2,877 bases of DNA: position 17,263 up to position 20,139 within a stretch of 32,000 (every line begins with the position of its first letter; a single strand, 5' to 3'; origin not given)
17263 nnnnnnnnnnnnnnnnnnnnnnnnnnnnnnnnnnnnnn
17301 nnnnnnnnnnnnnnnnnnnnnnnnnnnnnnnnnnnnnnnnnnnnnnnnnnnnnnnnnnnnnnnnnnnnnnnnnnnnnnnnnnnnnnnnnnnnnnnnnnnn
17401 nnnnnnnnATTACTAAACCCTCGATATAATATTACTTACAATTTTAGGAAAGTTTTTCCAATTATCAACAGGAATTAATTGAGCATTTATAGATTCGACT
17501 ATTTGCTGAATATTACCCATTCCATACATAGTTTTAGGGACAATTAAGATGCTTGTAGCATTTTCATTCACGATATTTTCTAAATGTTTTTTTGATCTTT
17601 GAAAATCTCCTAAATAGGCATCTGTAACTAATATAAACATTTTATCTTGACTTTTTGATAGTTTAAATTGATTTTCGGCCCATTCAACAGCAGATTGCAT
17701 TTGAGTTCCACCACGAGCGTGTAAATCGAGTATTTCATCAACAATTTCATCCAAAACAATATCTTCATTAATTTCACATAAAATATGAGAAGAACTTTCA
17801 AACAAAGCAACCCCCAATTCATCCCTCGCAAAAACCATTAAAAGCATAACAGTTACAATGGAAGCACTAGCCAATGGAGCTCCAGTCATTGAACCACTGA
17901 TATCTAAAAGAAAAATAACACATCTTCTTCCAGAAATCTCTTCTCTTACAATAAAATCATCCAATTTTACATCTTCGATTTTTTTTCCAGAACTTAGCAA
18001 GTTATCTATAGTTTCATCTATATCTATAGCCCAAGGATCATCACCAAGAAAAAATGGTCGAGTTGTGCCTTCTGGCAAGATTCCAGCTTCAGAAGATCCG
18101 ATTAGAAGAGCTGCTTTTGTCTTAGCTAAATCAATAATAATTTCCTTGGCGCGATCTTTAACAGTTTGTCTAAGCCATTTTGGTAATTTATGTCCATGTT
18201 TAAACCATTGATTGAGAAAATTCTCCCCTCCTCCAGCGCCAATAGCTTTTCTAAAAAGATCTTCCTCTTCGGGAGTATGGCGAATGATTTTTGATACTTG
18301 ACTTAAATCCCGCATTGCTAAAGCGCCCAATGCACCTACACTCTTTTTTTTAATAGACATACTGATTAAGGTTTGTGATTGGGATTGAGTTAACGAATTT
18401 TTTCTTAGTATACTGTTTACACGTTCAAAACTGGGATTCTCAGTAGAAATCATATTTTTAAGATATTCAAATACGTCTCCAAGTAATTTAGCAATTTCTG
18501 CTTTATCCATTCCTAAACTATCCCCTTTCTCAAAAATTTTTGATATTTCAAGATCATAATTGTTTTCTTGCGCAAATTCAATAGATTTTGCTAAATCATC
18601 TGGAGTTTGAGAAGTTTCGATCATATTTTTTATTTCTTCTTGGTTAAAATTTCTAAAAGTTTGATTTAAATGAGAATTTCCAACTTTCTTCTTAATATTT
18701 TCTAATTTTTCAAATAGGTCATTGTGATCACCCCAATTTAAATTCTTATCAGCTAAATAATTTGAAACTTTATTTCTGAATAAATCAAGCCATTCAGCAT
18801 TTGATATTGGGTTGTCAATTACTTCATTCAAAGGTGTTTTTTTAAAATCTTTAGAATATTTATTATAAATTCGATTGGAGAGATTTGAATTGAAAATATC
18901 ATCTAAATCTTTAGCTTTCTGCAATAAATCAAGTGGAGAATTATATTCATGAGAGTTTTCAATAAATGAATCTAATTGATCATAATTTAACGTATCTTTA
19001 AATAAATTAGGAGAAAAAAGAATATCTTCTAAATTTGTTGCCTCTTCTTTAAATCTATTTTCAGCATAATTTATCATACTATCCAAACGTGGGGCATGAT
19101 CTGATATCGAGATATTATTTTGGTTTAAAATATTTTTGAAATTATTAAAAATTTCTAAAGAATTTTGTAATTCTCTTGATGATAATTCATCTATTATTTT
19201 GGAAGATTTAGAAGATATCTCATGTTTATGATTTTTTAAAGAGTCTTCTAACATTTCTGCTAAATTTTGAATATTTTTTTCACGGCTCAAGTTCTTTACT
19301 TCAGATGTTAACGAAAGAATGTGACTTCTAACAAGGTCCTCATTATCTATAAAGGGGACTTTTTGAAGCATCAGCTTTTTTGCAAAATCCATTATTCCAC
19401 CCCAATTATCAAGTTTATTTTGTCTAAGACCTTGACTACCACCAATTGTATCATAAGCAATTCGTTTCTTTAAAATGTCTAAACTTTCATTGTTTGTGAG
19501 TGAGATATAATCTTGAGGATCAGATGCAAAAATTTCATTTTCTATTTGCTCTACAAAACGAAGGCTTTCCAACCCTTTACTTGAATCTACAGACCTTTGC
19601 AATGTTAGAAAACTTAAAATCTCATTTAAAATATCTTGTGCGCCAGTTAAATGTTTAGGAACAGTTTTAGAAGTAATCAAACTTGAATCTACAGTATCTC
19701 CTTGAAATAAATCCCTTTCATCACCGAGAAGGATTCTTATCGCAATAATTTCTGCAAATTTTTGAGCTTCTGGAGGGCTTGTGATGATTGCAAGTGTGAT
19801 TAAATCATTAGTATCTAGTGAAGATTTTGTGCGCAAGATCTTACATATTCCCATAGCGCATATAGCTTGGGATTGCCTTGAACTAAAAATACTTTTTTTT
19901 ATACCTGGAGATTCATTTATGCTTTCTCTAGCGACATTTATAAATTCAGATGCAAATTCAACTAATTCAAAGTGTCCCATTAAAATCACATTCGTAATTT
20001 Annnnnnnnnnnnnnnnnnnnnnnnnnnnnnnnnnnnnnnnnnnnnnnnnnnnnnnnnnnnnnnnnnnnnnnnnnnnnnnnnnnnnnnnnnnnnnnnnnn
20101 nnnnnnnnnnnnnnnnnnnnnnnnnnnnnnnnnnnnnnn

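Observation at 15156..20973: Compact MoxR AAA+ / 858-aa helical-vWA fusion / 750-aa SWIM-zinc-finger operon: candidate uncharacterised archaeal NTP-driven system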

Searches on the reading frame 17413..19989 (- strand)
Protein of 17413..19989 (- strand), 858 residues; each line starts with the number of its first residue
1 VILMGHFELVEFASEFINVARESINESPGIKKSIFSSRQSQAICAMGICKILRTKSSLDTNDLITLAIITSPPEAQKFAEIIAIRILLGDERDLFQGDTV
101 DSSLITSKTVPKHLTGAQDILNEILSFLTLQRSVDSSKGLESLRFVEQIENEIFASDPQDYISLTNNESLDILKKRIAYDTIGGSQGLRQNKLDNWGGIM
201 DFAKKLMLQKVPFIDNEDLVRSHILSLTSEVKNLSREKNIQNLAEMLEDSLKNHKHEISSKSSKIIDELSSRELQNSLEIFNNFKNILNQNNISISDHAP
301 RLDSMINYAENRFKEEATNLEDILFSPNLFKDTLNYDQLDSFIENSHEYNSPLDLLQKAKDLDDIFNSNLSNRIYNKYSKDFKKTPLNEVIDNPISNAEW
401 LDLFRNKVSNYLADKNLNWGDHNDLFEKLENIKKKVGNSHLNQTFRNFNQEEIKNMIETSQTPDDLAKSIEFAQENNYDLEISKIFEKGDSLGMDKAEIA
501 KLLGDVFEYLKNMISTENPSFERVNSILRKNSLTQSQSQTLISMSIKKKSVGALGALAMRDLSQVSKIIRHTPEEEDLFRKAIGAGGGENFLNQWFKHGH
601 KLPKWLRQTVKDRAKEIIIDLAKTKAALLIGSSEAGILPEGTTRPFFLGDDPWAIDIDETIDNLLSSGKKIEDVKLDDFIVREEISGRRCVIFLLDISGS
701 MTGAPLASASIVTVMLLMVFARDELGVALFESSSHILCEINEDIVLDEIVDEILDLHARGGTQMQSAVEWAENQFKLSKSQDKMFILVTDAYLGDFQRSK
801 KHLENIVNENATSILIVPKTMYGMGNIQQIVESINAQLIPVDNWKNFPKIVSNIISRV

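Call 3: search_protein_families(library=pfam, proteins=[window:17413-19989:-], max_evalue=1)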
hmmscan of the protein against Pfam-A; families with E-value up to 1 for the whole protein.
window:17413-19989:- (858 aa): 6 families
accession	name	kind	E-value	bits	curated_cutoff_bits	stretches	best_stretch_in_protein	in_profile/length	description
PF13519.12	VWA_2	-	4e-09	37.5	27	1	691-791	1-106/107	von Willebrand factor type A domain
PF00092.34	VWA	-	9.5e-06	26.4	23.8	1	691-850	2-171/174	von Willebrand factor type A domain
PF05762.20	VWA_CoxE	-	2.7e-05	24.1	26.4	1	654-841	26-210/222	VWA domain containing CoxE-like protein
PF25045.1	vWA_Ro60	-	0.00012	22.5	27.7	1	695-791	6-101/165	Ro60 vWA domain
PF13768.12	VWA_3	-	0.015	15.8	27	1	691-791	3-106/155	von Willebrand factor type A domain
PF08729.15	HUN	-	0.019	15.4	26.9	1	330-347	10-27/52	HPC2 and ubinuclein domain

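Call 4: search_protein_families(library=padloc, proteins=[window:17413-19989:-], max_evalue=1)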
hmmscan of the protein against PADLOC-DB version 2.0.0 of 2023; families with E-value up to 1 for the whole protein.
window:17413-19989:- (858 aa): 1 family
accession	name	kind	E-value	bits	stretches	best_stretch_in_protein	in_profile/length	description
PDLC00647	ZorA3|ZorA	-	0.044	10.2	1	237-320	349-432/780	MotA/ExbB/TolQ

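Call 5: search_protein_families(library=ncbifam, proteins=[window:17413-19989:-], max_evalue=1)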
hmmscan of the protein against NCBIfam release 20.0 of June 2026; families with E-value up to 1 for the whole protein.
window:17413-19989:- (858 aa): 3 families
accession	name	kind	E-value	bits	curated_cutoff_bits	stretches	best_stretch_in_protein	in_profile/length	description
TIGR03788.1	marine_srt_targ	equivalog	4e-06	25.6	551.65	1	687-791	270-379/629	marine proteobacterial sortase target protein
TIGR02442.1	Cob-chelat-sub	hypoth_equivalog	4.3e-05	22.1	779.45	1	655-842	435-641/641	putative cobaltochelatase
NF010209.0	PRK13676.1-1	equivalog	0.068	13.9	130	1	424-513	24-111/113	YlbF/YmcA family competence regulator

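Call 7: find_homologous_proteins(query=window:17413-19989:-)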
Query window:17413-19989:- (858 aa): 2 proteins with E <= 0.001 among 8000 candidates.
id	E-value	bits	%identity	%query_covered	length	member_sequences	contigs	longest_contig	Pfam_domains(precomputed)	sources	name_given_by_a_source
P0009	0.0e+0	1867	100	100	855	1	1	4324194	PF00092.35,PF13519.13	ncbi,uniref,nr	ncbi:VWA domain-containing protein [Promethearchaeum syntrophicum]|uniref:VWA domain-containing prot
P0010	0.0e+0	1487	78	100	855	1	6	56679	PF00092.35,PF13519.13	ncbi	ncbi:MAG: vWA domain-containing protein [Promethearchaeota archaeon]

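Call 22: find_homologous_proteins(query=A2)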
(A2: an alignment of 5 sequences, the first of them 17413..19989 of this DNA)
Query A2 (5 sequences) (858 aa, profile of the alignment): 2 proteins with E <= 0.001 among 8000 candidates.
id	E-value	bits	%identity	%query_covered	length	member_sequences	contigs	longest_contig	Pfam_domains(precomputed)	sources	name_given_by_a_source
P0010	0.0e+0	1562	78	100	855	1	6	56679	PF00092.35,PF13519.13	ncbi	ncbi:MAG: vWA domain-containing protein [Promethearchaeota archaeon]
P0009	0.0e+0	1541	100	100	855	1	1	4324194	PF00092.35,PF13519.13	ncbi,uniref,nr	ncbi:VWA domain-containing protein [Promethearchaeum syntrophicum]|uniref:VWA domain-containing prot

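Call 25: search_protein_families(library=pfam, alignment_id=A2, max_evalue=10)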
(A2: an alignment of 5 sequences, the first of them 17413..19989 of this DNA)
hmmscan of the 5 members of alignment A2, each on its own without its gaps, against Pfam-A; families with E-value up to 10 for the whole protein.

A. member 1, window:17413-19989:- (858 aa): 8 families
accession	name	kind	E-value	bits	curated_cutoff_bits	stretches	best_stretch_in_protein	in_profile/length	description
PF13519.12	VWA_2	-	4e-09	37.5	27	1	691-791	1-106/107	von Willebrand factor type A domain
PF00092.34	VWA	-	9.5e-06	26.4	23.8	1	691-850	2-171/174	von Willebrand factor type A domain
PF05762.20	VWA_CoxE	-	2.7e-05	24.1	26.4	1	654-841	26-210/222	VWA domain containing CoxE-like protein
PF25045.1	vWA_Ro60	-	0.00012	22.5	27.7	1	695-791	6-101/165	Ro60 vWA domain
PF13768.12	VWA_3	-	0.015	15.8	27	1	691-791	3-106/155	von Willebrand factor type A domain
PF08729.15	HUN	-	0.019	15.4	26.9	1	330-347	10-27/52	HPC2 and ubinuclein domain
PF09177.16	STX6_10_61_N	-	1.9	9.5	29.4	1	424-483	19-77/99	Syntaxin 6/10/61, N-terminal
PF02561.19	FliS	-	2.6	8.8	26.7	1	229-313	7-85/115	Flagellar protein FliS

B. families by the number of members that match (of 5 scanned): 26 families (the first 25 are shown)
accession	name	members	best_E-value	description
PF13519.12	VWA_2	5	9.3e-11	von Willebrand factor type A domain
PF00092.34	VWA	5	2e-09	von Willebrand factor type A domain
PF05762.20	VWA_CoxE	5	5.3e-08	VWA domain containing CoxE-like protein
PF13768.12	VWA_3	5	3.6e-07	von Willebrand factor type A domain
PF25045.1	vWA_Ro60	4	1.2e-05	Ro60 vWA domain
PF09967.15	DUF2201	3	0.00054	VWA-like domain (DUF2201)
PF02561.19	FliS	2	0.047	Flagellar protein FliS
PF11775.14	CobT_C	2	0.066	Cobalamin biosynthesis protein CobT VWA domain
PF11214.13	Med2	1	0.00028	Mediator complex subunit 2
PF15855.10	DUF4726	1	0.0082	Domain of unknown function (DUF4726)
PF18593.6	CdiI_2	1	0.0089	CdiI immunity protein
PF04551.19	GcpE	1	0.014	GcpE protein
PF08729.15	HUN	1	0.019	HPC2 and ubinuclein domain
PF00325.26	Crp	1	0.029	Bacterial regulatory proteins, crp family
PF15819.10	Fibin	1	0.048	Fin bud initiation factor homologue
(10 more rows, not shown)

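Call 29: search_solved_structures(query=A2, max_evalue=1)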
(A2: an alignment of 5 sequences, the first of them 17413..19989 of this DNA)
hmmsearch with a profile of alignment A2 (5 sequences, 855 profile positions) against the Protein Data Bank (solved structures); distinct sequences matched with E-value up to 1: 3.
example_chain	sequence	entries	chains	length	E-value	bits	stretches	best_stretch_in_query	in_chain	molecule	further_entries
9y6s_7B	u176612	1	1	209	0.3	12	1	394-502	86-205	Centrin, putative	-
6pyo_A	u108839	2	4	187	0.49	11.3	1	684-773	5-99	cDNA FLJ56608, highly similar to Homo sapiens chloride channel, calcium activated, family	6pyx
3lds_A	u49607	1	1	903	0.79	10.7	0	403-518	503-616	DNA-directed DNA polymerase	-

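Call 64: predict_structure(alignment_id=A5)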
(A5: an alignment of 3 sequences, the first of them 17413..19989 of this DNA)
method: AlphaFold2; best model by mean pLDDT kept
length: 858 residues; sequences in the alignment: 3
mean_pLDDT: 48.4   pTM: 0.30
mean pLDDT of the five models: 48.4, 47.7, 47.5, 44.2, 44.1
residues with pLDDT >= 90: 0; 70-90: 208; 50-70: 156; < 50: 494
segments of 3 or more residues with pLDDT < 50: 1-147, 154-170, 206-264, 586-590, 599-602, 606-858
pLDDT, mean of each block of 10 residues (from residue 1): 24 37 37 33 35 32 36 38 32 27 25 25 28 28 44 43 44 53 51 61 47 28 31 30 35 31 51 64 67 60 71 71 67 65 61 75 71 77 82 80 84 81 86 76 83 87 87 78 78 74 68 76 69 74 85 77 69 70 55 49 47 38 28 22 24 29 32 25 21 21 22 23 22 24 29 32 32 34 30 31 35 32 29 30 35 30
secondary structure, 60 per line:
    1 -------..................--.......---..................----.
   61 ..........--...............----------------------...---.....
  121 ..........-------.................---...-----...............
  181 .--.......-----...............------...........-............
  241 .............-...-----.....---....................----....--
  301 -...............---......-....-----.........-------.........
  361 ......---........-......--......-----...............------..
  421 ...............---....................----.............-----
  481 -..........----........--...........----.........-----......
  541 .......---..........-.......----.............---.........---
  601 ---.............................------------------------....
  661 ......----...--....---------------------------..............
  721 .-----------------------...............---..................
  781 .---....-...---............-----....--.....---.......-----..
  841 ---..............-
elements in order (helices of 4 or more, strands of 3 or more residues): H8-25 H28-34 H38-55 H60-70 H73-87 H116-130 H138-154 H166-181 H184-190 H196-210 H217-227 H229-253 H263-267 H271-290 H295-298 H302-316 H320-325 H327-330 H336-344 H352-366 H370-377 H379-384 H387-392 H398-412 H419-435 H439-458 H463-475 H482-491 H496-503 H506-516 H521-529 H535-547 H551-560 H562-568 H573-585 H589-597 H604-632 H657-666 H676-679 H707-721 H745-759 H763-781 E785-788 H796-807 E813-816 H819-823 H827-833 H844-857

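Call 82: find_related_loci(query=A2, collection=viral_contigs, flank=8000)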
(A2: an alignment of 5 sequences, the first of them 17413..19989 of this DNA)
Query A2 (858 aa) in viral_contigs; peptide patterns used: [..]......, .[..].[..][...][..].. (x = any residue, [..] = any of these).
49 stretches matched a pattern, but none encodes a relative of the query by tblastn (E <= 1e-3).
